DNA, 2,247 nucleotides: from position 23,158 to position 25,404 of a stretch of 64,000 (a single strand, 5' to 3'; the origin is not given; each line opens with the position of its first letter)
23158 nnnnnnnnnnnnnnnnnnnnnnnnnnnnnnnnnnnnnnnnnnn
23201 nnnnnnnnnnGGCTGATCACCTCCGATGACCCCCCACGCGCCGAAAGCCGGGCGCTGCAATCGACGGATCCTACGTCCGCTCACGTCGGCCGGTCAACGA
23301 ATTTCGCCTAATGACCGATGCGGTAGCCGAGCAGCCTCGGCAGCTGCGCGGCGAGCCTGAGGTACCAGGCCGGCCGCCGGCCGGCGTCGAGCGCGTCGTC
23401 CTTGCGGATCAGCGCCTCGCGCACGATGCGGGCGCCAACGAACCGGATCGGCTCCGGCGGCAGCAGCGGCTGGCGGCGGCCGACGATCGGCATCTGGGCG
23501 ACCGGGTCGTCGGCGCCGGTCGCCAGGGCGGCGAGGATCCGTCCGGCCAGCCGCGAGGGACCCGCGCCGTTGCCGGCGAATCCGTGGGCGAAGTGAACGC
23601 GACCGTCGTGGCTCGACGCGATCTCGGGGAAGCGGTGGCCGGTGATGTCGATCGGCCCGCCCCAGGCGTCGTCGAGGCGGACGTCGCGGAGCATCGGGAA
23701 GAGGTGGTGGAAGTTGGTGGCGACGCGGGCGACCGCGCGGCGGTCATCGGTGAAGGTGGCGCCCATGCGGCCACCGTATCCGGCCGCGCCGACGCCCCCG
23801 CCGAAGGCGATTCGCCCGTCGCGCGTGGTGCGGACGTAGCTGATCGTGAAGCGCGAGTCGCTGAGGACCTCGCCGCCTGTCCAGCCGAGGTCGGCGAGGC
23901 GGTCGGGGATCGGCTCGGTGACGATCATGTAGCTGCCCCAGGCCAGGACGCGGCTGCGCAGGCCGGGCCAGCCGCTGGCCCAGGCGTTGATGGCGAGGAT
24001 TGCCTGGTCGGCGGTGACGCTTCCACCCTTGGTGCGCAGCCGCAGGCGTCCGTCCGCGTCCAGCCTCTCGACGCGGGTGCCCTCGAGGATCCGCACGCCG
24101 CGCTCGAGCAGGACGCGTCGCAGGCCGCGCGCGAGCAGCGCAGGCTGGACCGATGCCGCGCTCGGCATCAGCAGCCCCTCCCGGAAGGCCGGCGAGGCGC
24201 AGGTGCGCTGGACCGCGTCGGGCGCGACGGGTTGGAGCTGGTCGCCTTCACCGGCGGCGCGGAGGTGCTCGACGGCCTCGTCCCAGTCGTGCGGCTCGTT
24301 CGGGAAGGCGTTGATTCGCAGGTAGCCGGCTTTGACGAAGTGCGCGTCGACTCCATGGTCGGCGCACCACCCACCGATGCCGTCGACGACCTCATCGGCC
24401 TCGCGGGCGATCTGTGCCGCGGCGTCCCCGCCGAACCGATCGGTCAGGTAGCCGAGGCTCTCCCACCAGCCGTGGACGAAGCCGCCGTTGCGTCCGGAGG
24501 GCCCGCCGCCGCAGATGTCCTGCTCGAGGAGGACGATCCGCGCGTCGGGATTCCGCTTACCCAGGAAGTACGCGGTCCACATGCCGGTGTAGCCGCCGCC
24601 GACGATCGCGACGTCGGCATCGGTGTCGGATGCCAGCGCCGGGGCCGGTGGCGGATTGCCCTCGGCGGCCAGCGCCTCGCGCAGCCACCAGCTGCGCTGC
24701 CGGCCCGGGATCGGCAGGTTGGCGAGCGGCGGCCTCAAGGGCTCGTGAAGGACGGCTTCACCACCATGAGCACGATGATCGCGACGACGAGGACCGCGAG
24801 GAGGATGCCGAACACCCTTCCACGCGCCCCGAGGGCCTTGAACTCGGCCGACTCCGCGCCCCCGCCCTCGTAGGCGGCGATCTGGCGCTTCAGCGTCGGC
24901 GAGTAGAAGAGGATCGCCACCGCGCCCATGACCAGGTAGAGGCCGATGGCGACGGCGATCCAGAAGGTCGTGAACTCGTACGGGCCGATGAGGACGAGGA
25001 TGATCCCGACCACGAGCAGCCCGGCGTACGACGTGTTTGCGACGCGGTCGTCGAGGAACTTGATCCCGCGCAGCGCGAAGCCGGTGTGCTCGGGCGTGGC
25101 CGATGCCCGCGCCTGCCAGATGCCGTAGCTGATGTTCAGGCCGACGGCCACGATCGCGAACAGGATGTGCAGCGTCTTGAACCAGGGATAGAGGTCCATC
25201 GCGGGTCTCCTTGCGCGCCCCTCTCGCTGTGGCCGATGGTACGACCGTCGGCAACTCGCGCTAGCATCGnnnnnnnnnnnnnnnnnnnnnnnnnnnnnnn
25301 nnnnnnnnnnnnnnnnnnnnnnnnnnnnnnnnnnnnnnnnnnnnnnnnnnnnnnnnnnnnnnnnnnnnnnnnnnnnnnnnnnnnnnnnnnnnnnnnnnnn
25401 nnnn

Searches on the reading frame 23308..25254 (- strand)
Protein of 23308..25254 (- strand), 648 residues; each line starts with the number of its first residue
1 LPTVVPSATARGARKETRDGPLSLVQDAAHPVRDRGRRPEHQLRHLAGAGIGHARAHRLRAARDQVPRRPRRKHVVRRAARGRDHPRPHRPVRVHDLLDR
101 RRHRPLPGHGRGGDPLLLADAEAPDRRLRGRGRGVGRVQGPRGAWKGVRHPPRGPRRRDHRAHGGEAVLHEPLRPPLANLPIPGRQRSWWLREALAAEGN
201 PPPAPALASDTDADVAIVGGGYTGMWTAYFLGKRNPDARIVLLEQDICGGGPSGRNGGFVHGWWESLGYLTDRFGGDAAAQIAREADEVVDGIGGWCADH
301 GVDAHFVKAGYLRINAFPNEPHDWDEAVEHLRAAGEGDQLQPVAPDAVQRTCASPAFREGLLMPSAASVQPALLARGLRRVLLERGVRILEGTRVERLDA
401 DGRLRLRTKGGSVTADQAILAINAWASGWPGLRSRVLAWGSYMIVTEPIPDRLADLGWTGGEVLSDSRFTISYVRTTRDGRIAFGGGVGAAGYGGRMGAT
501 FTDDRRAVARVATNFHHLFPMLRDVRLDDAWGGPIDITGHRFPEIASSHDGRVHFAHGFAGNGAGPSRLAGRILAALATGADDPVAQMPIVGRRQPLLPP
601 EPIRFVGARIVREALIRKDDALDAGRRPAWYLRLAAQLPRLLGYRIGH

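Call 13: search_protein_families(library=pfam, proteins=[window:23308-25254:-])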
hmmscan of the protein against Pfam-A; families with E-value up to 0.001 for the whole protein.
window:23308-25254:- (648 aa): 4 families
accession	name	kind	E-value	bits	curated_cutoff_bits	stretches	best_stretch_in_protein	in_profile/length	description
PF01266.30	DAO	-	1.8e-53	182.8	27.9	1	214-577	1-353/353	FAD dependent oxidoreductase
PF01946.23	Thi4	-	3.4e-06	26.9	26.2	1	212-257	17-61/235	Thi4 family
PF07992.20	Pyr_redox_2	-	5.7e-05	23.1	26.1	0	213-244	143-174/291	Pyridine nucleotide-disulphide oxidoreductase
PF13450.12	NAD_binding_8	-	8.3e-05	23.2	21.9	1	217-261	1-45/68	NAD(P)-binding Rossmann-like domain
